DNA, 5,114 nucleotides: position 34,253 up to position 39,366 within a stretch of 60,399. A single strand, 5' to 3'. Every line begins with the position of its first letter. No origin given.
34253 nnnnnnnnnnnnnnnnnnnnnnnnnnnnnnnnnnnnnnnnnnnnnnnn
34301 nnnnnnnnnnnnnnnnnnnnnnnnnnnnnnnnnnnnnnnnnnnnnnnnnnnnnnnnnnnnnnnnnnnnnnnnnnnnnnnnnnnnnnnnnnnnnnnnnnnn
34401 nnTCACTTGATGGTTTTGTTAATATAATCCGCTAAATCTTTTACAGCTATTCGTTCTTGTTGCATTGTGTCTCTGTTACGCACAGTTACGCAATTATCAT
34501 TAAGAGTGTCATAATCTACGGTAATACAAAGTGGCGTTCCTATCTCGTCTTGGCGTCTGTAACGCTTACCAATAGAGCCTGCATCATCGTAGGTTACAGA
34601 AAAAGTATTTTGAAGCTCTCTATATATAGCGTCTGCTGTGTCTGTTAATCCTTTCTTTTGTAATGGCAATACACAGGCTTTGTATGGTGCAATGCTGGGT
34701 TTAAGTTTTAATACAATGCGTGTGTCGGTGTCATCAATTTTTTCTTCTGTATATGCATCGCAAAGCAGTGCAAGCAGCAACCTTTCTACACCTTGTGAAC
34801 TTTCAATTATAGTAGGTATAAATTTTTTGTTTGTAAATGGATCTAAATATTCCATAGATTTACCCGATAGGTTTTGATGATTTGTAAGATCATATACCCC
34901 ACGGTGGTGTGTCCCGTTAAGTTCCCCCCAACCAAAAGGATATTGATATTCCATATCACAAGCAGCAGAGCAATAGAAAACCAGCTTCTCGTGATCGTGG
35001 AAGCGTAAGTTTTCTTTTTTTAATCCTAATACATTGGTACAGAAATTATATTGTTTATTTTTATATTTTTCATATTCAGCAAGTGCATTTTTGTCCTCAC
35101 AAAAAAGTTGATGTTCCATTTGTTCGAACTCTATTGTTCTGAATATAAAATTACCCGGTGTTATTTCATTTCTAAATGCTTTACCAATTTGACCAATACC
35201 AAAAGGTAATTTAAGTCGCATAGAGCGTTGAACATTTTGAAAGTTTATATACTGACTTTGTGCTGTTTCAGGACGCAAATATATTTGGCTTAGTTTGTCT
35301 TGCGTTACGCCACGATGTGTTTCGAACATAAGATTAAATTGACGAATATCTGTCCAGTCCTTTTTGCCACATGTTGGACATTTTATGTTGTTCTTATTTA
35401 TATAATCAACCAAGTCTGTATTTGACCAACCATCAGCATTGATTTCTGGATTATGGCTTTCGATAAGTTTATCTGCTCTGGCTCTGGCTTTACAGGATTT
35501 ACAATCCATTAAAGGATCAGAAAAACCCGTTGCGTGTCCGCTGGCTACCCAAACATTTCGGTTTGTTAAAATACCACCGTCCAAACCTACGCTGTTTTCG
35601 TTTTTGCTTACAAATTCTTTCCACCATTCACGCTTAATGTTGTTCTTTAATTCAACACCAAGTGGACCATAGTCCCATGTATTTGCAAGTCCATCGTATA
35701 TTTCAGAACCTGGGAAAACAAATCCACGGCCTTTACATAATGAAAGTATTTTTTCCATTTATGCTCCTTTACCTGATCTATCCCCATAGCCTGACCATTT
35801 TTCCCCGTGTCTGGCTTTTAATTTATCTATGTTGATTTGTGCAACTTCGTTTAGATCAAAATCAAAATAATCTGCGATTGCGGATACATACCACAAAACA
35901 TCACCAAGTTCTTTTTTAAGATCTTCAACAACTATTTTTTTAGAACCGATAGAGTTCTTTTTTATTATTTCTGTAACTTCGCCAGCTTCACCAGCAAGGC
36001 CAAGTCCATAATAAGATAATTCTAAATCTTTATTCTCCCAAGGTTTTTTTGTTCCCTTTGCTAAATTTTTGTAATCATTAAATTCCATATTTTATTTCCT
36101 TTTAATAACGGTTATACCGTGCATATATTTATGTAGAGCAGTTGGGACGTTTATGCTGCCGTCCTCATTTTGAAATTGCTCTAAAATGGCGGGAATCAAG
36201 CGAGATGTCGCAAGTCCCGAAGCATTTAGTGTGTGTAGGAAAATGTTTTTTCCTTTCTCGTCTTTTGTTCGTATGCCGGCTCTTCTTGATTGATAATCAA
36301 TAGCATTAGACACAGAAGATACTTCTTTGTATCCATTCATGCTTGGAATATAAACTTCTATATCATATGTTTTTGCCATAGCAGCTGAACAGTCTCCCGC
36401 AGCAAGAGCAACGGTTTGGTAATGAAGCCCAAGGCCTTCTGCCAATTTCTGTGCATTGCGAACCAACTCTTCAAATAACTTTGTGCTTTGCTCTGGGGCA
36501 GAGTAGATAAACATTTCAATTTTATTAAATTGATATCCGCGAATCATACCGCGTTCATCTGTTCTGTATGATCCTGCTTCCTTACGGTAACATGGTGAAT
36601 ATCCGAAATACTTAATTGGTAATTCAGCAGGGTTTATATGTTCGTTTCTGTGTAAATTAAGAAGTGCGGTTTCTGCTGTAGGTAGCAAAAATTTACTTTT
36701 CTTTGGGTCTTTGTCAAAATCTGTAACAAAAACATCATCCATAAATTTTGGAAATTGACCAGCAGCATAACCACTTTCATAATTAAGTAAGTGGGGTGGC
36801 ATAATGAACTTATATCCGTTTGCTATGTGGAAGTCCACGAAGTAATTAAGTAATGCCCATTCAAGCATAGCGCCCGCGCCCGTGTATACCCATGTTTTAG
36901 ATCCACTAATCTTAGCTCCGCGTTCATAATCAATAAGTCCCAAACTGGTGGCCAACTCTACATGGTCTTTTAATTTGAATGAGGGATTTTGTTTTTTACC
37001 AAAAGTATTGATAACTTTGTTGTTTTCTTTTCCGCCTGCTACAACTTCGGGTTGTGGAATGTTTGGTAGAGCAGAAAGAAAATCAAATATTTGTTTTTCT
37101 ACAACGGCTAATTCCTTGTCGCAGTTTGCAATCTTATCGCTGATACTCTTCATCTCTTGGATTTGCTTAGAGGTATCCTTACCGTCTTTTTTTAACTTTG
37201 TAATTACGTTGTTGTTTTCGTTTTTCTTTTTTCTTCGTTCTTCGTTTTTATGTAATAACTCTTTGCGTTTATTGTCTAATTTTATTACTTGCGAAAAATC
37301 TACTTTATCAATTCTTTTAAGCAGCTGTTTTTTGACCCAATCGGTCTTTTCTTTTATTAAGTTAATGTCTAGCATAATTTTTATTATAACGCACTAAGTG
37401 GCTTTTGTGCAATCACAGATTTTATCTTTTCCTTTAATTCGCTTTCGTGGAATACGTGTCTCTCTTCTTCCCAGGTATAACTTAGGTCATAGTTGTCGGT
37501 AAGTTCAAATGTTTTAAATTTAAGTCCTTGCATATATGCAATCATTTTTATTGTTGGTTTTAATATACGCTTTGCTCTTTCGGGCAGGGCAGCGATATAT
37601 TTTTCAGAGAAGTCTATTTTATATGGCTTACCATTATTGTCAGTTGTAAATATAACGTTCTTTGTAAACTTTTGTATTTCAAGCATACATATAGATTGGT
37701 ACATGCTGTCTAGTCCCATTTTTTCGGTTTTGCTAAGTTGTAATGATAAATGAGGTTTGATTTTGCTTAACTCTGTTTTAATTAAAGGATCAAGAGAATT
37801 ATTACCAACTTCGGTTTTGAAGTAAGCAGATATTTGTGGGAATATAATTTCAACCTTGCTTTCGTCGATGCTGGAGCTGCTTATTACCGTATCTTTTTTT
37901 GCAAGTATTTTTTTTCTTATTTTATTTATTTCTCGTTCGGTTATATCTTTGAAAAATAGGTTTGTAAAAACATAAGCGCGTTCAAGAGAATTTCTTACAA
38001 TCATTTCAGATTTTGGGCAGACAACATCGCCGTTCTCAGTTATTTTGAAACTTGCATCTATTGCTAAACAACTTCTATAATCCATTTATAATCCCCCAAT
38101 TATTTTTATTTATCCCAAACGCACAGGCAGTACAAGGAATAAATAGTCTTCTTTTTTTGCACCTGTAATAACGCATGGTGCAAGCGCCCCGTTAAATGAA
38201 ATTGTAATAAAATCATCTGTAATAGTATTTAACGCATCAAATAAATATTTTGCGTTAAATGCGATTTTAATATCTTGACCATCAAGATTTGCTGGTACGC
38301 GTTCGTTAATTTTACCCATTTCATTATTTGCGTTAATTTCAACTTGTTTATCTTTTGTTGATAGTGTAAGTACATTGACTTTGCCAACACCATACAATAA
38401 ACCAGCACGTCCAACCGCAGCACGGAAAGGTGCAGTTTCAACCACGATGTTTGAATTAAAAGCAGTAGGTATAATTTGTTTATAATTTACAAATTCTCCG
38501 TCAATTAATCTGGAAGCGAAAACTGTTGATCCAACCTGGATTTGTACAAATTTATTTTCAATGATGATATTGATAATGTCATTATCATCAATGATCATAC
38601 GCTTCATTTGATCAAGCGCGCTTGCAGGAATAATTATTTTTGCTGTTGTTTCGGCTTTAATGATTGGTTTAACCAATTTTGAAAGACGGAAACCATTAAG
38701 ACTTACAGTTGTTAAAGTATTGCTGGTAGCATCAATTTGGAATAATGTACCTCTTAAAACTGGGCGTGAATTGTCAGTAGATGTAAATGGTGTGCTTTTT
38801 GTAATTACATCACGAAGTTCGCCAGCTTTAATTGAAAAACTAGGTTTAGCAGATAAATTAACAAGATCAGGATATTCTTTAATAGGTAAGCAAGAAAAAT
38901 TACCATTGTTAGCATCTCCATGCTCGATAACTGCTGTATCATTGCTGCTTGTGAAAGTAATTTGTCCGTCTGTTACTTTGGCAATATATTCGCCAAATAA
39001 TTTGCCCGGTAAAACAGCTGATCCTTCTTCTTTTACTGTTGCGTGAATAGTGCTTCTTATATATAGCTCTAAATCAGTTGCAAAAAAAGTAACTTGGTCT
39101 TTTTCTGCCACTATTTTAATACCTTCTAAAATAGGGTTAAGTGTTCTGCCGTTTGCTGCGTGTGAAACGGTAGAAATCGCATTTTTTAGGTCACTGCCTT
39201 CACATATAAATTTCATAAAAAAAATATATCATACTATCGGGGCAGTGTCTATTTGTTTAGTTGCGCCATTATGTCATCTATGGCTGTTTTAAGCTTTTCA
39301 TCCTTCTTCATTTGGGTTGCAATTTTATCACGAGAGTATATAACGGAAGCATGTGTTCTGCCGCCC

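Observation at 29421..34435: Eight tandem same-strand paralogues of an unrecognised repeat-protein family with conserved N- and C-terminal caps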

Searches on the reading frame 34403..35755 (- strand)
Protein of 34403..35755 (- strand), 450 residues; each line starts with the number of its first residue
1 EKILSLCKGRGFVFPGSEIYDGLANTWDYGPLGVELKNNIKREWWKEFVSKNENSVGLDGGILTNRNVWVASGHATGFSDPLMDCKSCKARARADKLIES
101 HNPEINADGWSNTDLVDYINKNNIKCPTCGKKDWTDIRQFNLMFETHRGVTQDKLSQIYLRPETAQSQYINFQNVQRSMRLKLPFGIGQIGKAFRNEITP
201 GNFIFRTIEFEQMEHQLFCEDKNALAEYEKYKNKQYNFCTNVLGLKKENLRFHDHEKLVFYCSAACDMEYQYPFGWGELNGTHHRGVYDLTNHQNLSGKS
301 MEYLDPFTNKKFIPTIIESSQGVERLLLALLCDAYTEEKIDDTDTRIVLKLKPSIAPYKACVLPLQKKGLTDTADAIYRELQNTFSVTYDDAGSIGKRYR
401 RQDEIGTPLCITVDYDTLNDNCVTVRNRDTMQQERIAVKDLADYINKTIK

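Call 42: find_homologous_proteins(query=window:34403-35755:-, max_evalue=1e-150)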
Query window:34403-35755:- (450 aa): 7918 proteins with E <= 1e-150 among 8000 candidates; the best 120 are listed.
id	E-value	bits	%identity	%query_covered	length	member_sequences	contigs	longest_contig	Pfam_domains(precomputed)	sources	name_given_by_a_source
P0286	0.0e+0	1063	100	100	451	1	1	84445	PF03129.26,PF00587.31,PF28494.1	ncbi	-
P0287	2.7e-250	849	79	99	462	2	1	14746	PF03129.26,PF00587.31,PF28494.1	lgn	-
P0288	5.2e-250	848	76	100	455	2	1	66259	PF03129.26,PF00587.31,PF28494.1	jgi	jgi:glycyl-tRNA synthetase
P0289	4.9e-249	845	78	100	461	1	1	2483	PF03129.26,PF00587.31,PF28494.1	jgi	jgi:glycyl-tRNA synthetase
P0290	6.4e-249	844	78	98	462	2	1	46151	PF03129.26,PF00587.31,PF28494.1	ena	-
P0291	2.5e-248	842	77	100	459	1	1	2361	PF03129.26,PF00587.31,PF28494.1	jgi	-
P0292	2.2e-247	839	77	100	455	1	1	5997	PF03129.26,PF00587.31,PF28494.1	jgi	jgi:glycyl-tRNA synthetase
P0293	3.2e-246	835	76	100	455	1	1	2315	PF03129.26,PF00587.31,PF28494.1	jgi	jgi:glycyl-tRNA synthetase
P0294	2.2e-243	826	76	99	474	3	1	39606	PF03129.26,PF00587.31,PF28494.1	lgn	-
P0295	5.7e-243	825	74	100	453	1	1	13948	PF03129.26,PF00587.31,PF28494.1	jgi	jgi:glycyl-tRNA synthetase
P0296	8.6e-243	824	76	99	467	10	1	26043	PF03129.26,PF00587.31,PF28494.1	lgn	-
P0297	2.7e-242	822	76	98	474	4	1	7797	PF03129.26,PF00587.31,PF28494.1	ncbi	-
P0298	6.2e-242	821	76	98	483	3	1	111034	PF03129.26,PF00587.31,PF28494.1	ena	-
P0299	8.4e-242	821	76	100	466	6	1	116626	PF03129.26,PF00587.31,PF28494.1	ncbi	-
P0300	1.8e-241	820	76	99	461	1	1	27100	PF03129.26,PF00587.31,PF28494.1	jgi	jgi:glycyl-tRNA synthetase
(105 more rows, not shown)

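Call 43: find_encoding_contigs(protein=P0287, flank=10000, max_places=1)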
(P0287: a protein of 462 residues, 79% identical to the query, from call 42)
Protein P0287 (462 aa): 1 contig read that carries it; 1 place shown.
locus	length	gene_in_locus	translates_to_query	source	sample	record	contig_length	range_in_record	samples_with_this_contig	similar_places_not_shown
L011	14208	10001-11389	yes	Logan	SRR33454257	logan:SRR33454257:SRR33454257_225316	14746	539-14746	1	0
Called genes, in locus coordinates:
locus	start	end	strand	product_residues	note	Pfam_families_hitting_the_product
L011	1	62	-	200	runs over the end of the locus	?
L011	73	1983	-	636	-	PF02518:HATPase_c, PF00204:DNA_gyraseB, PF01751:Toprim, PF00986:DNA_gyraseB_C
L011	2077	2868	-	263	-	PF14804:Jag_N, PF13083:KH_KhpA-B, PF01424:R3H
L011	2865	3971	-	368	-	PF02096:60KD_IMP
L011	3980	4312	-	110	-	PF00825:Ribonuclease_P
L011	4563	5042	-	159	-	-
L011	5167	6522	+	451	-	PF00308:Bac_DnaA, PF01695:IstB_IS21, PF05496:RuvB_N (weak), PF00004:AAA, PF08299:Bac_DnaA_C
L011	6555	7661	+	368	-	PF00712:DNA_pol3_beta, PF02767:DNA_pol3_beta_2, PF02768:DNA_pol3_beta_3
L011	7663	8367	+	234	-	-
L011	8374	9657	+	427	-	PF02403:Seryl_tRNA_N, PF00587:tRNA-synt_2b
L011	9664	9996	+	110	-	PF03819:MazG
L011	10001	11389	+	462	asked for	PF28494:GlyRS_ins_1 (faint), PF00587:tRNA-synt_2b (weak), PF03129:HGTP_anticodon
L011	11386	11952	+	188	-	PF00625:Guanylate_kin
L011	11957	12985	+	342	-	PF00224:PK, PF03328:HpcH_HpaI (weak)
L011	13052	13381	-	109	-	-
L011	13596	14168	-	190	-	-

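Call 44: find_encoding_contigs(protein=P0288, flank=10000, max_places=1)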
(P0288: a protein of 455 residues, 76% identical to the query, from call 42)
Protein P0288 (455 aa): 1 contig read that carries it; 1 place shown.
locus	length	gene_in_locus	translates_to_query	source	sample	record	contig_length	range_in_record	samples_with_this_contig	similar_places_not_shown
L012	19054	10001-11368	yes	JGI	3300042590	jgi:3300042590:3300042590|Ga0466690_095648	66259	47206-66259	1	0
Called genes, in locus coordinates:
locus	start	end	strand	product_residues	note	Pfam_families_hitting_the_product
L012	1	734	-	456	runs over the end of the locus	PF02881:SRP54_N, PF00448:SRP54, PF01656:CbiA (weak), PF02978:SRP_SPB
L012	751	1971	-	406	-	PF13354:Beta-lactamase2, PF00768:Peptidase_S11, PF07943:PBP5_C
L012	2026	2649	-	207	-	-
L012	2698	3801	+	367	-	PF05580:Peptidase_S55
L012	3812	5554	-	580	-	-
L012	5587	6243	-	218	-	PF02527:GidB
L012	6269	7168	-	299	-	PF01565:FAD_binding_4, PF02873:MurB_C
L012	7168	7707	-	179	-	PF01300:Sua5_yciO_yrdC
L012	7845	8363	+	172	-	PF00156:Pribosyltran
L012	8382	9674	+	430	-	PF02403:Seryl_tRNA_N, PF00587:tRNA-synt_2b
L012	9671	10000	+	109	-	PF03819:MazG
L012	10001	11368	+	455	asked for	PF28494:GlyRS_ins_1 (weak), PF00587:tRNA-synt_2b, PF03129:HGTP_anticodon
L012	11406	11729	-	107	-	PF13240:Zn_Ribbon_1 (weak)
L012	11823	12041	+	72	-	PF13560:HTH_31, PF12844:HTH_19, PF01381:HTH_3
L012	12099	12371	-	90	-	PF12844:HTH_19, PF13443:HTH_26 (weak), PF01381:HTH_3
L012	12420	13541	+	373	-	PF02463:SMC_N, PF13175:AAA_15 (faint), PF13476:AAA_23, PF13304:AAA_21 (faint)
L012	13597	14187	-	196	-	PF02674:Colicin_V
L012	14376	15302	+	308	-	PF02195:ParB_N, PF17762:HTH_ParB, PF23552:ParB_C (weak)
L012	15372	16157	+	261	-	PF02374:ArsA_ATPase (weak), PF06564:CBP_BcsQ, PF10609:ParA, PF13614:AAA_31, PF00142:Fer4_NifH, PF01656:CbiA, PF09140:MipZ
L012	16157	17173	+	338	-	PF13177:DNA_pol3_delta2, PF00004:AAA, PF13401:AAA_22 (faint), PF22608:DNAX_ATPase_lid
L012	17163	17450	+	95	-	-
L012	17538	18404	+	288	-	-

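Call 45: find_encoding_contigs(protein=P0290, flank=10000, max_places=1)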
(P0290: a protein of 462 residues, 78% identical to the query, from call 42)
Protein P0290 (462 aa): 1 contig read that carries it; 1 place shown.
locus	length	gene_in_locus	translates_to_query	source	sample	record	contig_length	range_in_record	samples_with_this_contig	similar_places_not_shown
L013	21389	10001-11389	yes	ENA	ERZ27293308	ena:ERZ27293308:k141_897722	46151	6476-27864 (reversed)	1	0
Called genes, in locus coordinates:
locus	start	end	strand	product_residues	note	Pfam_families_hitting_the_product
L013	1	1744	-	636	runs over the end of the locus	PF02518:HATPase_c, PF00204:DNA_gyraseB, PF01751:Toprim, PF00986:DNA_gyraseB_C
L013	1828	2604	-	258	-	PF14804:Jag_N, PF13083:KH_KhpA-B, PF01424:R3H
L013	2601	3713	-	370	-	PF02096:60KD_IMP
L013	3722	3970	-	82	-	PF00825:Ribonuclease_P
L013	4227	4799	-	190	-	PF06908:YpsA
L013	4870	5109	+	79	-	-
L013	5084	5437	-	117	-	PF14206:Cys_rich_CPCC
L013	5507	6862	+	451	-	PF00308:Bac_DnaA, PF01695:IstB_IS21, PF05496:RuvB_N (weak), PF00004:AAA, PF08299:Bac_DnaA_C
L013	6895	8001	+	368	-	PF00712:DNA_pol3_beta, PF02767:DNA_pol3_beta_2, PF02768:DNA_pol3_beta_3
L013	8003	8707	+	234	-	-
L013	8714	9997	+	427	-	PF02403:Seryl_tRNA_N, PF00587:tRNA-synt_2b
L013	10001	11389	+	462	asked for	PF28494:GlyRS_ins_1 (faint), PF00587:tRNA-synt_2b (weak), PF03129:HGTP_anticodon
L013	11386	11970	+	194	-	PF00625:Guanylate_kin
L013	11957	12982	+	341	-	PF00224:PK, PF03328:HpcH_HpaI (weak)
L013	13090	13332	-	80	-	-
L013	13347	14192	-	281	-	-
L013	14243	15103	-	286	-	-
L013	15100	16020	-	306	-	-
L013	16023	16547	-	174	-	-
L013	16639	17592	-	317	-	-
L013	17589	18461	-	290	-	-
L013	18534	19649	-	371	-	-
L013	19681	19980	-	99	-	PF12643:MazG-like (weak)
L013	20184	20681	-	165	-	-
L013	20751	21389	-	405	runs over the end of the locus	PF00768:Peptidase_S11, PF13354:Beta-lactamase2, PF07943:PBP5_C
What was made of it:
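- Insertion: L011 and L013 have glyQS, gmk and pyk directly adjacent (calls 43, 45).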

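Call 46: find_encoding_contigs(protein=P0299, flank=10000, max_places=1)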
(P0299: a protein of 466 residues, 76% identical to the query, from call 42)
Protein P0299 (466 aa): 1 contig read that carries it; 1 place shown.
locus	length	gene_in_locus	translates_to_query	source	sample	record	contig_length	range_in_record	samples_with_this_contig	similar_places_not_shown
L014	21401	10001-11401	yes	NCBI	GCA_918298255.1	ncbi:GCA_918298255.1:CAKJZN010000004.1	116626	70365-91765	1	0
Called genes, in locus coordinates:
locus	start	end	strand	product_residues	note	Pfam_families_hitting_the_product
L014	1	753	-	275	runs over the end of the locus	PF01416:PseudoU_synth_1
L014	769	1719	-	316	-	PF09479:Flg_new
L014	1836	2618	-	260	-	PF14804:Jag_N, PF13083:KH_KhpA-B, PF01424:R3H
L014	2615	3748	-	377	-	PF02096:60KD_IMP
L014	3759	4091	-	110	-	PF00825:Ribonuclease_P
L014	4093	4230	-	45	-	PF00468:Ribosomal_L34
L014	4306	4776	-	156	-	PF00293:NUDIX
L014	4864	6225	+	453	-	PF00308:Bac_DnaA, PF05496:RuvB_N (faint), PF01637:ATPase_2 (faint), PF01695:IstB_IS21, PF13401:AAA_22 (faint), PF00004:AAA (weak), PF08299:Bac_DnaA_C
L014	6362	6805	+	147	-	-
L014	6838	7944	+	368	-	PF00712:DNA_pol3_beta, PF02767:DNA_pol3_beta_2, PF02768:DNA_pol3_beta_3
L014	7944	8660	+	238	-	-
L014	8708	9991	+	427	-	PF02403:Seryl_tRNA_N, PF00587:tRNA-synt_2b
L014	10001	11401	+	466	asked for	PF28494:GlyRS_ins_1 (faint), PF00587:tRNA-synt_2b, PF03129:HGTP_anticodon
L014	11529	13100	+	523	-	-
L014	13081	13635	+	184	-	PF00625:Guanylate_kin, PF13238:AAA_18 (weak)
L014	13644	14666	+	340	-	PF00224:PK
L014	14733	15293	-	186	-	-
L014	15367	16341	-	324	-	-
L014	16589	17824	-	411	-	PF00768:Peptidase_S11, PF13354:Beta-lactamase2, PF07943:PBP5_C (weak)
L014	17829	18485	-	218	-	-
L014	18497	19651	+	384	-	PF13180:PDZ_2 (weak), PF05580:Peptidase_S55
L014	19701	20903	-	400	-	-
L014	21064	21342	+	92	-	-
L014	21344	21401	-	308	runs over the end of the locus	PF01565:FAD_binding_4, PF02873:MurB_C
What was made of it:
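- The array is absent from the nearest relatives, two of which (L012, L014) also carry SpoIVB (calls 43-46).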

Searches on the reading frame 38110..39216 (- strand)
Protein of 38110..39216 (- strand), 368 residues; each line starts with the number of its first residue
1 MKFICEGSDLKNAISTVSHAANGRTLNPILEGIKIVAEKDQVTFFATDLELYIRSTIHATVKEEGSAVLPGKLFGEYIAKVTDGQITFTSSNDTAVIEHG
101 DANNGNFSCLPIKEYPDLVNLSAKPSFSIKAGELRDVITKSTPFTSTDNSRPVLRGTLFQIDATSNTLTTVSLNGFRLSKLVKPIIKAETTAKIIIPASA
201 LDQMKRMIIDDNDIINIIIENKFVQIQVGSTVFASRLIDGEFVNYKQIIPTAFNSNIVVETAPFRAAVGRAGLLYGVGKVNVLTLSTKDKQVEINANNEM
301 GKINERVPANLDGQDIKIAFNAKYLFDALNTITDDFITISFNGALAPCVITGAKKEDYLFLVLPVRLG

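Call 35: search_protein_families(library=pfam, proteins=[window:38110-39216:-], max_evalue=0.00001)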
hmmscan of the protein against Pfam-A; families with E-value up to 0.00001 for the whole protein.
window:38110-39216:- (368 aa): 3 families
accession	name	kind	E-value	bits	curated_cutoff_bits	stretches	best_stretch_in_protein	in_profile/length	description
PF00712.24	DNA_pol3_beta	-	2.3e-30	105.7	24.4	1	1-118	1-119/120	DNA polymerase III beta subunit, N-terminal domain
PF02768.20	DNA_pol3_beta_3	-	3.2e-26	92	27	1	246-366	1-121/121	DNA polymerase III beta subunit, C-terminal domain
PF02767.21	DNA_pol3_beta_2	-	8.2e-24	84.6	27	1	129-242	2-114/116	DNA polymerase III beta subunit, central domain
